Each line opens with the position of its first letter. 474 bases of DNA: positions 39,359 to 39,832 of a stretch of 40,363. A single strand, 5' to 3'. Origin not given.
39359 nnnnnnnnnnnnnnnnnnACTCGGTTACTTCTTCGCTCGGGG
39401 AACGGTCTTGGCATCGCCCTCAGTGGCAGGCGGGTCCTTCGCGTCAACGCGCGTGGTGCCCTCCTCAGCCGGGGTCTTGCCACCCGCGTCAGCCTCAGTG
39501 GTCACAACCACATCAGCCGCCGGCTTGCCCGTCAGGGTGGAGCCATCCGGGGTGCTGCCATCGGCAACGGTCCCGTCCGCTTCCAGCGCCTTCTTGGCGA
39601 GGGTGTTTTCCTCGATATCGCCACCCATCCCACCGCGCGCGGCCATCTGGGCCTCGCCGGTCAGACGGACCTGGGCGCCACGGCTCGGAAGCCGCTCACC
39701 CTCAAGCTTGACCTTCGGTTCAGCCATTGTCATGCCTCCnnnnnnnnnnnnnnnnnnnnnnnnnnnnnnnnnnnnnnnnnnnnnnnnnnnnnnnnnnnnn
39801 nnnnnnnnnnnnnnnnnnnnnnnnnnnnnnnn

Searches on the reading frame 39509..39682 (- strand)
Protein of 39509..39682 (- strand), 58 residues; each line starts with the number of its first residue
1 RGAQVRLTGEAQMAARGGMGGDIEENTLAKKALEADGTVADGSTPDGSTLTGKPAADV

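Call 22: find_related_loci(query=A3, collection=viral_contigs, flank=10000)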
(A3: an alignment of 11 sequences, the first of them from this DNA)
Query A3 (58 aa) in viral_contigs; peptide patterns used: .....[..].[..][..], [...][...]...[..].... (x = any residue, [..] = any of these).
51 stretches matched a pattern; 25 encode a relative of the query (tblastn E <= 1e-3); 25 distinct loci.
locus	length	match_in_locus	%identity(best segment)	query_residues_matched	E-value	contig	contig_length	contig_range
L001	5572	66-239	100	1-58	2e-33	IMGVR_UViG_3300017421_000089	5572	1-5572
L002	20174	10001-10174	95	1-58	5e-32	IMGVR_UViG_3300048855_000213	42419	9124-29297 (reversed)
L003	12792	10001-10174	97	1-58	1e-31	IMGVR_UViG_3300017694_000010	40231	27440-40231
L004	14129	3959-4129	72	1-57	3e-21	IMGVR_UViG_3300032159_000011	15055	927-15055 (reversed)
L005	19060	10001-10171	72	1-57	3e-21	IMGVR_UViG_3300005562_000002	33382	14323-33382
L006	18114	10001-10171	58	1-57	1e-14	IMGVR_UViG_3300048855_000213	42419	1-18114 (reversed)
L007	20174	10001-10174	52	1-58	3e-13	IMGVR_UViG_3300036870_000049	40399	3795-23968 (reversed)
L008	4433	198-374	56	1-58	2e-12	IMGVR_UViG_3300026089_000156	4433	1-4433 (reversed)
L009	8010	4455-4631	56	1-58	2e-12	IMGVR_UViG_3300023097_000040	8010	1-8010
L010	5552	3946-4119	53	1-57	4e-12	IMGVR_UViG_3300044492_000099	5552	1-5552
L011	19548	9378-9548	54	1-57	5e-12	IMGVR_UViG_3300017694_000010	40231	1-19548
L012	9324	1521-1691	54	1-57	2e-11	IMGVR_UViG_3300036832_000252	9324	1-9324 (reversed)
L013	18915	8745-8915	54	1-57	6e-11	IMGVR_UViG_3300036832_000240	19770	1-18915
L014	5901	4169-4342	48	1-58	7e-11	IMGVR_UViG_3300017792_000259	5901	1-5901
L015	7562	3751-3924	50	1-57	1e-10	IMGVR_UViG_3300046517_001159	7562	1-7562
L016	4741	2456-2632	53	1-58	1e-9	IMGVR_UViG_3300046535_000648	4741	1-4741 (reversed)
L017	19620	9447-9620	55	1-58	5e-9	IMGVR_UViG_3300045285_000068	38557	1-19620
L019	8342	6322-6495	47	1-57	1e-7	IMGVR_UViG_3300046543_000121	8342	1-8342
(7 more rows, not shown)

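Call 28: find_related_loci(query=A3, collection=metagenome_contigs, flank=10000)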
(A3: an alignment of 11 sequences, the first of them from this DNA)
Query A3 (58 aa) in metagenome_contigs; peptide patterns used: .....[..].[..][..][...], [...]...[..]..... (x = any residue, [..] = any of these).
266 stretches matched a pattern; 26 encode a relative of the query (tblastn E <= 1e-3); 26 distinct loci.
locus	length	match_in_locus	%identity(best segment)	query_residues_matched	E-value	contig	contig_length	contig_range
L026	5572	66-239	100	1-58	1e-33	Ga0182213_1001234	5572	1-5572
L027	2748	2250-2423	100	1-58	1e-33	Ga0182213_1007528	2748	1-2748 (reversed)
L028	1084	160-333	100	1-58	1e-34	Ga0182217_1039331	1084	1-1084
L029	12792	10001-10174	97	1-58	8e-32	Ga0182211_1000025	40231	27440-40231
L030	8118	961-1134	79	1-58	7e-25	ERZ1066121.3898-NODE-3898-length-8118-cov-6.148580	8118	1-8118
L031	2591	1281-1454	74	1-58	9e-23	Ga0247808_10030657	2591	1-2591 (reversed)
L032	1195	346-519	71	1-58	7e-21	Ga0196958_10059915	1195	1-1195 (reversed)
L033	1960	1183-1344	72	1-58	1e-18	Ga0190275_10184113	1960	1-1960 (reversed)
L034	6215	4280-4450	56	1-57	6e-15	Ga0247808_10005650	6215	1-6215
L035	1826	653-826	59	1-58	9e-15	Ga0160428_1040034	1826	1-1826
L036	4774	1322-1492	61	1-57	7e-14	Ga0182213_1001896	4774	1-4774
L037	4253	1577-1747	61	1-57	9e-14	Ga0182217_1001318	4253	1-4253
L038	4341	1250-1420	61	1-57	8e-14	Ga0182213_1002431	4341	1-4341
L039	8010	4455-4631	56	1-58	1e-12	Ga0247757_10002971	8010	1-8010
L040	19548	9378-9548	54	1-57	3e-12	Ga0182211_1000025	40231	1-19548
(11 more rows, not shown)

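Call 29: find_related_loci(query=A3, collection=genome_contigs, flank=10000)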
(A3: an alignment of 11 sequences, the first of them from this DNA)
Query A3 (58 aa) in genome_contigs; peptide patterns used: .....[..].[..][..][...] (x = any residue, [..] = any of these).
27 stretches matched a pattern, but none encodes a relative of the query by tblastn (E <= 1e-3).
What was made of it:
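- Tried and rejected: The genome_contigs scan found no relative (call 29).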

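Call 31: search_solved_structures(query=A3, max_evalue=10, show_alignments=3)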
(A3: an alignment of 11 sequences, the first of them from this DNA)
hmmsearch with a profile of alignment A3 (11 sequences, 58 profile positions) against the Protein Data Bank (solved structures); distinct sequences matched with E-value up to 10: 5.
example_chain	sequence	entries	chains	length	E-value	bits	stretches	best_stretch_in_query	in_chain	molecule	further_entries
8skv_a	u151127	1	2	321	0.15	15.2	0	12-36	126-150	IgA receptor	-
2kk9_A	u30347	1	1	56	0.62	13.3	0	13-35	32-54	M protein, serotype 5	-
8uem_B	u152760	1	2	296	0.64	13.2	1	2-20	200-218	Carbon monoxide dehydrogenase medium chain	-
6czg_A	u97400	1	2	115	0.96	12.7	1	41-54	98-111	b11L5F_LGL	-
8giu_1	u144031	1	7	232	4.1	10.7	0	16-53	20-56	gp_22 (Minor Capsid Protein)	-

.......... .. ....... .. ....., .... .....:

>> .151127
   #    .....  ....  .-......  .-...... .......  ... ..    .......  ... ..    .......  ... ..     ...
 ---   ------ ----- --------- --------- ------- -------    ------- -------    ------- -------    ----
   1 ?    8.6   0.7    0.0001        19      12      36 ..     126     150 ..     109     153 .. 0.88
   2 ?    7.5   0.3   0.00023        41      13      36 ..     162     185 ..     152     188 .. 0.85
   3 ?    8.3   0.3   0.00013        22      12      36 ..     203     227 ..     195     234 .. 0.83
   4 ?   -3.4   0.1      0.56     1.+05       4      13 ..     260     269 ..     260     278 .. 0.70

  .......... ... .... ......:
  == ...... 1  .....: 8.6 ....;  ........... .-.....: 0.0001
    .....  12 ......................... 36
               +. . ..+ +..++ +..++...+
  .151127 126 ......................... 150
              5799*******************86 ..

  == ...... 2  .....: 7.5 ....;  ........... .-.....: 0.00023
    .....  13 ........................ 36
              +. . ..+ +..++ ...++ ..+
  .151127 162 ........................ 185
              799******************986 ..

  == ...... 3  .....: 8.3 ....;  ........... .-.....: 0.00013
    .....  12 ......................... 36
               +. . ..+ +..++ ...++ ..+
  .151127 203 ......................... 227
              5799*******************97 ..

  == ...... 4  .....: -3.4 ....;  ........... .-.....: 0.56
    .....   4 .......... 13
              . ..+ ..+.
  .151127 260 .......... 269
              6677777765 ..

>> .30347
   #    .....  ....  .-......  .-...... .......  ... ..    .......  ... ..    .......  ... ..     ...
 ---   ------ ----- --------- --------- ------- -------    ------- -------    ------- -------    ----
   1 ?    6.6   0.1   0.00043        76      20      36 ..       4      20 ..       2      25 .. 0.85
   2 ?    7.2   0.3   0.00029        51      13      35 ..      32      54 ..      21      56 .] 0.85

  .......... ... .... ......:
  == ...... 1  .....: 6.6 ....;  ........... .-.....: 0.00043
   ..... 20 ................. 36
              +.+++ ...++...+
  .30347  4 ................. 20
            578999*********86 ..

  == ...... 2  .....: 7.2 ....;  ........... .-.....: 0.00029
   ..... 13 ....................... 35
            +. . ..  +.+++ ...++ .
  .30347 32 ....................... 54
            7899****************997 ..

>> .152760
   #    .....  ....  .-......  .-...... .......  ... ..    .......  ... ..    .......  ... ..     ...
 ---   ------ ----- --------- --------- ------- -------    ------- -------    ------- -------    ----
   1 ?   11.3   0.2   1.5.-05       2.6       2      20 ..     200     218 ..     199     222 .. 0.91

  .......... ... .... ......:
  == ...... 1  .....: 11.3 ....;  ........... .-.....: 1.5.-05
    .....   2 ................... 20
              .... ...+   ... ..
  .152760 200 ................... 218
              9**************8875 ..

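Call 33: search_protein_families(library=pfam, proteins=[L006:9983-12214:+, L006:12285-13757:+, L008:177-1541:+, L016:2435-3445:+, L012:1500-2180:+, L036:1304-3985:+, L034:4262-4894:+, L019:6301-7737:+, L017:9641-11572:+, L006:13754-16720:+], max_evalue=0.01)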
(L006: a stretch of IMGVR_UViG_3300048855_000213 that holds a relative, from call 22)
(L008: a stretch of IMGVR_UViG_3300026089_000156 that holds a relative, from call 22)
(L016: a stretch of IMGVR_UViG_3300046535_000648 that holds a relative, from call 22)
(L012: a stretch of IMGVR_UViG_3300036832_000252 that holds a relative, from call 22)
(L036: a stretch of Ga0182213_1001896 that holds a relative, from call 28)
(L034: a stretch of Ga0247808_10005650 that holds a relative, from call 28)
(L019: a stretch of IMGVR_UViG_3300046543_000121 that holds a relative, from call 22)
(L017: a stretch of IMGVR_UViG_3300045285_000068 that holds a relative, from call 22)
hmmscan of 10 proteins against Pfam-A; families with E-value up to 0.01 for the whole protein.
L006:9983-12214:+ (743 aa): 1 family
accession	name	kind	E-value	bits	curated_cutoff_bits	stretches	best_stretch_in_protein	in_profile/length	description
PF05658.19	YadA_head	-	0.0036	18.1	25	1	555-579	2-26/27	YadA head domain repeat (2 copies)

L006:12285-13757:+ (490 aa): 2 families
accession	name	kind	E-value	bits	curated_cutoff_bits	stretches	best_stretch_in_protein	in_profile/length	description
PF13472.12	Lipase_GDSL_2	-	1.7e-20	74.7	32.9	1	85-261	2-175/178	GDSL-like Lipase/Acylhydrolase family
PF00657.28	Lipase_GDSL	-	1.5e-09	38.7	23.6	1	85-268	4-207/208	GDSL-like Lipase/Acylhydrolase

L008:177-1541:+ (454 aa): 2 families
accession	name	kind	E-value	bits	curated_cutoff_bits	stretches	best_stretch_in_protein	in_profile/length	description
PF13472.12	Lipase_GDSL_2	-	5.5e-16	60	32.9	1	255-439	1-177/178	GDSL-like Lipase/Acylhydrolase family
PF00657.28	Lipase_GDSL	-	2e-10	41.6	23.6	1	253-445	1-208/208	GDSL-like Lipase/Acylhydrolase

L016:2435-3445:+ (336 aa): 0 families

L012:1500-2180:+ (226 aa): 0 families

L036:1304-3985:+ (893 aa): 0 families

L034:4262-4894:+ (210 aa): 0 families

L019:6301-7737:+ (478 aa): 2 families
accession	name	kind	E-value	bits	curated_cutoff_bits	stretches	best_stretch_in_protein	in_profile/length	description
PF13472.12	Lipase_GDSL_2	-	1.4e-11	45.7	32.9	1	276-460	3-176/178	GDSL-like Lipase/Acylhydrolase family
PF00657.28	Lipase_GDSL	-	3.7e-09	37.5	23.6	1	276-464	5-205/208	GDSL-like Lipase/Acylhydrolase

L017:9641-11572:+ (643 aa): 1 family
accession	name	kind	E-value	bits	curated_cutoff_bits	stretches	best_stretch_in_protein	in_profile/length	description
PF09206.18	ArabFuran-catal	-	3.4e-40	138.5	25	1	38-346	1-311/315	Alpha-L-arabinofuranosidase B, catalytic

L006:13754-16720:+ (988 aa): 0 families
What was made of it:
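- Individual loci: GDSL esterases in L006, L008 and L019 (call 33).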

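Call 51: search_protein_representatives(alignment_id=A3)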
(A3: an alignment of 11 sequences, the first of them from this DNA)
Query: 11 sequences, 58 profile positions. Proteins with E-value up to 0.001 (for the whole library): 157; up to 1e-10: 98; up to 1e-30: 0. The best 150 are listed.
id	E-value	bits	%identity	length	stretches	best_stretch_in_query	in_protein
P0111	1.3e-23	98.8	-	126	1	1-57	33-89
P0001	4.0e-23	97.2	-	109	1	1-58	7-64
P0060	4.6e-23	97.0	-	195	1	1-58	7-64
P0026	5.8e-23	96.7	-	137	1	1-57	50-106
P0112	9.3e-23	96.0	-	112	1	1-58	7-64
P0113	1.1e-22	95.8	-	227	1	1-58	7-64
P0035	4.3e-22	93.9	-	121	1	1-57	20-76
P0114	1.9e-21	91.9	-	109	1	1-58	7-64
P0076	2.0e-21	91.7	-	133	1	1-58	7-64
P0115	2.2e-21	91.7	-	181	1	1-58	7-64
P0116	2.2e-21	91.7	-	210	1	1-58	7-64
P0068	5.0e-21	90.5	-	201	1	1-58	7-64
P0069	7.8e-21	89.9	-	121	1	1-57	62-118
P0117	9.5e-21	89.6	-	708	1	1-58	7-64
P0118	1.6e-20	88.9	-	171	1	1-58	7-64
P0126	2.0e-19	85.4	-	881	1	1-58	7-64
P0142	9.4e-17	76.8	-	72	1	1-58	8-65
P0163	3.3e-14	68.7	-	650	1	1-56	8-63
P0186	3.3e-11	59.1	-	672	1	1-57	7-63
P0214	5.5e-07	45.5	-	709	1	1-57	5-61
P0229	4.8e-05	39.3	-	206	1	2-45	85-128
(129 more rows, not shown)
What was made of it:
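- On RGAQV-module family (undescribed; defined here): P0001 (109 aa) scores E = 4e-23 in the representative search (call 51).
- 157 clusters at E <= 1e-3 among 1.84 billion representatives (call 51).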

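Call 55: search_protein_families(library=pfam, alignment_id=A5, max_evalue=0.001)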
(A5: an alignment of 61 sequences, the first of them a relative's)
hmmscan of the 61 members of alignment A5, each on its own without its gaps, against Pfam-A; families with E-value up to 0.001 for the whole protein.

A. member 1, P0117 (708 aa): 0 families

B. families by the number of members that match (of 61 scanned): 14 families
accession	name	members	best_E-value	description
PF12708.12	Pect-lyase_RHGA_epim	12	4.4e-20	Rhamnogalacturonase A/epimerase, pectate lyase-like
PF13229.12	Beta_helix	8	9.9e-09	Right handed beta helix region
PF13472.12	Lipase_GDSL_2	7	1.7e-20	GDSL-like Lipase/Acylhydrolase family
PF00657.28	Lipase_GDSL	3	1.5e-09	GDSL-like Lipase/Acylhydrolase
PF05048.19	NosD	3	5.6e-09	Periplasmic copper-binding protein (NosD)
PF13385.13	Laminin_G_3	2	2.1e-15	Concanavalin A-like lectin/glucanases superfamily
PF00028.23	Cadherin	2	1.4e-12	Cadherin domain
PF13313.11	DUF4082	1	2.8e-42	Domain of unknown function (DUF4082)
PF13088.12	BNR_2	1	5.5e-13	BNR repeat-like domain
PF04865.19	Baseplate_J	1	1.1e-12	Baseplate J-like protein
PF00150.24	Cellulase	1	2.2e-08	Cellulase (glycosyl hydrolase family 5)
PF03629.24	SASA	1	9.4e-08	Carbohydrate esterase, sialic acid-specific acetylesterase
PF19040.6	SGNH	1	2.9e-05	SGNH domain (fused to AT3 domains)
PF05345.18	He_PIG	1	0.00029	Putative Ig domain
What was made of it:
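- Pfam on 61 large class N members (call 55): Pect-lyase_RHGA_epim 12, Beta_helix 8, Lipase_GDSL_2 7, NosD 3, Laminin_G_3 2, and one each of BNR_2, GH5 and SASA.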

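Call 65: search_protein_families(library=phrogs, proteins=[P0214], max_evalue=0.1)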
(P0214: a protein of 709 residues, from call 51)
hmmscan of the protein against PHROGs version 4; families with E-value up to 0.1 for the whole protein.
P0214 (709 aa): 0 families

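Call 66: search_protein_families(library=pfam, proteins=[P0214], max_evalue=0.1)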
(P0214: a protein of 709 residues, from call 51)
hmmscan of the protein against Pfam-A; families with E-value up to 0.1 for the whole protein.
P0214 (709 aa): 0 families

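Call 75: find_encoding_contigs(protein=P0142, flank=8000, max_places=3)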
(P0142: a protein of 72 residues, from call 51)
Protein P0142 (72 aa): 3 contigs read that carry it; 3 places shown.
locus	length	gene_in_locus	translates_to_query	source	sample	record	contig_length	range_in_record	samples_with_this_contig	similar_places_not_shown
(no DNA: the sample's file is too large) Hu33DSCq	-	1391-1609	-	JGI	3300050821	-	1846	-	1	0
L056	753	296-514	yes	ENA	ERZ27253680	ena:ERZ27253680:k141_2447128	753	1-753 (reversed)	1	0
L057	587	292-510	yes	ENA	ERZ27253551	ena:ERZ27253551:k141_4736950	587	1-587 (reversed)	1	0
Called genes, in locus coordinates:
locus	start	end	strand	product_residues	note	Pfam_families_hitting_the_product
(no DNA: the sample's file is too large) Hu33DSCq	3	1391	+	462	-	?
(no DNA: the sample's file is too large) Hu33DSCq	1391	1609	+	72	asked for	-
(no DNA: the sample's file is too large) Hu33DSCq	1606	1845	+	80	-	?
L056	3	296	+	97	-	?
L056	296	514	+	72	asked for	-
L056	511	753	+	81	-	?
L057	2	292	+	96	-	?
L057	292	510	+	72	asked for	-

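Call 78: find_encoding_contigs(protein=P0186, flank=10000, max_places=1)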
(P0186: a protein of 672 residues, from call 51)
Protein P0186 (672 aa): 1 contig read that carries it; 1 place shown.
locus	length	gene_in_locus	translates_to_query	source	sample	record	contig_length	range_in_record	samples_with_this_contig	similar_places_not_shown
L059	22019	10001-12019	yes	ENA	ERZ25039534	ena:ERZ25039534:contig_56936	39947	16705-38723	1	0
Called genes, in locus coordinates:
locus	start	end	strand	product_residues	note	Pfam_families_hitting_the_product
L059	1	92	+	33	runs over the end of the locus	-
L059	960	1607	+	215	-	PF07589:PEP_exosort_dom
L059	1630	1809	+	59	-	-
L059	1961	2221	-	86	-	-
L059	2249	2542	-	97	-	-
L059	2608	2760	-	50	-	-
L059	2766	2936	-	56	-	-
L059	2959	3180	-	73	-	-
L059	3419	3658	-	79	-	-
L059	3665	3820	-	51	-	-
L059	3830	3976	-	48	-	-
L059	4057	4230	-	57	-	-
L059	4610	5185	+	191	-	-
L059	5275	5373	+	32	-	-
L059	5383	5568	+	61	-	-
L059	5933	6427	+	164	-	PF16510:P22_portal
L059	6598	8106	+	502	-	PF16510:P22_portal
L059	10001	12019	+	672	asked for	PF12708:Pect-lyase_RHGA_epim (faint), PF13229:Beta_helix (weak)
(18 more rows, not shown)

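Call 79: find_encoding_contigs(protein=P0229, flank=10000, max_places=1)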
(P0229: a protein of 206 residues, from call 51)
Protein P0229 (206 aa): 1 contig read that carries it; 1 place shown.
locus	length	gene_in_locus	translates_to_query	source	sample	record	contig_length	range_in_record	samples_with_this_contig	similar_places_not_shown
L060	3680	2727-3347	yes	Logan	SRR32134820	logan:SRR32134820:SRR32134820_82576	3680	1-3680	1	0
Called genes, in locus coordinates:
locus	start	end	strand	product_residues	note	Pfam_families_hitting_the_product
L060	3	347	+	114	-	?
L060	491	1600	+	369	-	PF13252:Phage_capsid_3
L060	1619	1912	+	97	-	-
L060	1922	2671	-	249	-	-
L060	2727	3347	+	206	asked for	-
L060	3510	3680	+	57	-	?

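Call 81: search_dna_similar(query=P0126, collection=phages, mode=protein, max_evalue=0.1, max_rows=15)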
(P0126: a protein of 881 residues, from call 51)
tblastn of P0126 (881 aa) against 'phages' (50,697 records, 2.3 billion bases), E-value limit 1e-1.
Records with a match: 3; places in all: 3; records where one place covers at least 80% of the query: 0.
Best place of each record, by identity: <60% 3.
By first word of the organism name: Caulobacter 2; Ochrobactrum 1.
By host as written in the record: Caulobacter crescentus 2; Ochrobactrum sp. POC9 1.
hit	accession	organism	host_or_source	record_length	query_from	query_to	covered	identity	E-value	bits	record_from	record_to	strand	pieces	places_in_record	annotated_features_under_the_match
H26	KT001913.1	Caulobacter phage Sansa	Caulobacter crescentus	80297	135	215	9%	38.3%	2e-4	52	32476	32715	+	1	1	tail spike protein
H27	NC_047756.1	Caulobacter phage Sansa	Caulobacter crescentus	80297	135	215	9%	38.3%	2e-4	52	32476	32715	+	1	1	tail spike protein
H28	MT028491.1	Ochrobactrum phage vB_OspM_OC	Ochrobactrum sp. POC9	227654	149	210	7%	43.5%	3e-5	54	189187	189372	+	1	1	collagen-like protein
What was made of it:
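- P0126 matches the Caulobacter phage Sansa tail spike (call 81).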

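Call 82: search_protein_families(library=ncbifam, proteins=[P0126, P0163], max_evalue=0.01)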
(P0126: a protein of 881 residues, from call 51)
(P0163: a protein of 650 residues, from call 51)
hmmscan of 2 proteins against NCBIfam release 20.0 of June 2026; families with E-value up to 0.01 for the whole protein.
P0126 (881 aa): 0 families

P0163 (650 aa): 0 families

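Call 83: search_dna_similar(query=L027:1029-2192:+, collection=phages, mode=protein, max_evalue=1e-10, max_rows=25)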
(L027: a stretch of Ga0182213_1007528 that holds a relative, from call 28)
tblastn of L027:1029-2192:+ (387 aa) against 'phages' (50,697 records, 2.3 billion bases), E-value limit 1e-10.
Records with a match: 7; places in all: 7; records where one place covers at least 80% of the query: 7.
Best place of each record, by identity: <60% 7.
By first word of the organism name: Pseudanabaena 3; Phage 1; Rhizobium 1; Paracoccus 1; Caudoviricetes 1.
By host as written in the record: Pseudanabaena sp. 3; - 2; Rhizobium etli Y1_10 1; Paracoccus marcusii strain KR4M-18 1.
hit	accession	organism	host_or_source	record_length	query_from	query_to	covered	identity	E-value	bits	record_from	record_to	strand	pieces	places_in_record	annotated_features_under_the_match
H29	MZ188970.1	Phage CBW1004C-Prop1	-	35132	18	386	95%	40.8%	6e-57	206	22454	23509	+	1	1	hypothetical protein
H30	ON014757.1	Pseudanabaena phage Pam5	Pseudanabaena sp.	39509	1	385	99%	39.1%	7e-69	241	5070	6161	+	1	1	major capsid protein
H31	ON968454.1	Pseudanabaena phage Pan3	Pseudanabaena sp.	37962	1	380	98%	36.7%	2e-56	205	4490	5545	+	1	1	major capsid protein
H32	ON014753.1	Pseudanabaena phage Pam1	Pseudanabaena sp.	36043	18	360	89%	32.6%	2e-44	170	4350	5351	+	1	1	major capsid protein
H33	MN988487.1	Rhizobium phage RHph_Y1_10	Rhizobium etli Y1_10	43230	13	360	90%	28.0%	4e-21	101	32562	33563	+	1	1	major capsid protein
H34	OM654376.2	Paracoccus phage vB_PmaP_KLEP18-1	Paracoccus marcusii strain KR4M-18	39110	13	379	95%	25.3%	1e-16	88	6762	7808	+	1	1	major capsid protein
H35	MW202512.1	Caudoviricetes sp.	Manatee Spring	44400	31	360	85%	25.2%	2e-19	96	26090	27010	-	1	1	major capsid protein | hypothetical protein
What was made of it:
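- Closest known: Cement protein of cyanophages Pam1 and Pam5. Different: Capsid identity to Pam5, Pan3 and Pam1 is only 39%, 37% and 33% (call 83).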

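Call 84: get_annotated_region(hit=H30, flank=9000)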
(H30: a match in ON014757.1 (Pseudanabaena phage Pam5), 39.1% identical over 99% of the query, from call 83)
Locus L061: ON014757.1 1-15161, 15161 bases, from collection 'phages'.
description: Pseudanabaena phage Pam5, complete genome.
organism: Pseudanabaena phage Pam5 (NCBI taxid 2936521)
taxonomy: Viruses; Duplodnaviria; Heunggongvirae; Uroviricota; Caudoviricetes
host: Pseudanabaena sp.; source: water samples from the Lake Chaohu; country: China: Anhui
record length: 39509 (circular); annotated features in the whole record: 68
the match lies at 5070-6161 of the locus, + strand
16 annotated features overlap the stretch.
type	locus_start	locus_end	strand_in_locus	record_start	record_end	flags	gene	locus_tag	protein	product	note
CDS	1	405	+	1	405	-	-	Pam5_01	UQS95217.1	terminase small subunit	TerS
CDS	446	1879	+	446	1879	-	-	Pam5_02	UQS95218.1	terminase large subunit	TerL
CDS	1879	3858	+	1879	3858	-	-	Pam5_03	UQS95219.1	portal protein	Portal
CDS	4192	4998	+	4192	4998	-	-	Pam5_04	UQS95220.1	scaffolding protein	Scaffolding protein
CDS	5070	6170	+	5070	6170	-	-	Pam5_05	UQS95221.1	major capsid protein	Major capsid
CDS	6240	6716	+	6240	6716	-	-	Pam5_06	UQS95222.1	cement protein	Cement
CDS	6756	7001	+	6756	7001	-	-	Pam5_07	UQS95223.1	hypothetical protein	-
CDS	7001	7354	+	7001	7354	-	-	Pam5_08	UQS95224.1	adaptor protein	Adaptor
CDS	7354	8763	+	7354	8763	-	-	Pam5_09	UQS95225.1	head completion protein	Head completion protein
CDS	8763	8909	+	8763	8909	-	-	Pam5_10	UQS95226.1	hypothetical protein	-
CDS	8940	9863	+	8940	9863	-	-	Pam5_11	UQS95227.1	hypothetical protein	-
CDS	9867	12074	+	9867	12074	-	-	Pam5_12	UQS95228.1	tail lysozyme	Phage tail lysozyme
CDS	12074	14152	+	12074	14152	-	-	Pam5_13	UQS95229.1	hypothetical protein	-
CDS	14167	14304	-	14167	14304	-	-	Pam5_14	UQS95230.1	hypothetical protein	-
CDS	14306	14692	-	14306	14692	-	-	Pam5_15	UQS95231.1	hypothetical protein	-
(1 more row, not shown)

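Call 85: get_annotated_region(hit=H32, flank=9000)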
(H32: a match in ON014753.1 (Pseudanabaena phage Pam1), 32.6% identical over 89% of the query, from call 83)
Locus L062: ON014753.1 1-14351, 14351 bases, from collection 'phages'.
description: Pseudanabaena phage Pam1, complete genome.
organism: Pseudanabaena phage Pam1 (NCBI taxid 2936517)
taxonomy: Viruses; Duplodnaviria; Heunggongvirae; Uroviricota; Caudoviricetes
host: Pseudanabaena sp.; source: water samples from the Lake Chaohu; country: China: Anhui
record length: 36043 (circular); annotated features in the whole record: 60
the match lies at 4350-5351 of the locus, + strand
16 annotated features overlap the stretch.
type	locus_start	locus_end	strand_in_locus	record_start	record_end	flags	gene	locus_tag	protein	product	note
CDS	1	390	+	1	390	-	-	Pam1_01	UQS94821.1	terminase small subunit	TerS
CDS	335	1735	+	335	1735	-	-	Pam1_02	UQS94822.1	terminase large subunit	TerL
CDS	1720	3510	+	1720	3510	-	-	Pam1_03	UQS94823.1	portal protein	Portal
CDS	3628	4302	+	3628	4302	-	-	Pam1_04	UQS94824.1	scaffolding protein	Scaffolding protein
CDS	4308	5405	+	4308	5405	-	-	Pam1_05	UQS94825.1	major capsid protein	Major capsid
CDS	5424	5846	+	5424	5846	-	-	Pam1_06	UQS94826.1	cement protein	Cement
CDS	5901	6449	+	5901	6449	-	-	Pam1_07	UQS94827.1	adaptor protein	Adaptor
CDS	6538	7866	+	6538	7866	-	-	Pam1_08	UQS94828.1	needle head protein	Needle head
CDS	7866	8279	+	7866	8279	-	-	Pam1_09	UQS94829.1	hypothetical protein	-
CDS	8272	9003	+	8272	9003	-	-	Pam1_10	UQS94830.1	hypothetical protein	-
CDS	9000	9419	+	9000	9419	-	-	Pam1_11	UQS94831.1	acetyltransferase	Acetyltransferase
CDS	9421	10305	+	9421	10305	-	-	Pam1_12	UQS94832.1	needle protein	Needle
CDS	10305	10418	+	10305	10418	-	-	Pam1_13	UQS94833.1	hypothetical protein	-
CDS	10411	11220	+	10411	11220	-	-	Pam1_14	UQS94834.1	DNA/protein translocase of injectosome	-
CDS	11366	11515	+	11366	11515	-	-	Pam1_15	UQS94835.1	hypothetical protein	-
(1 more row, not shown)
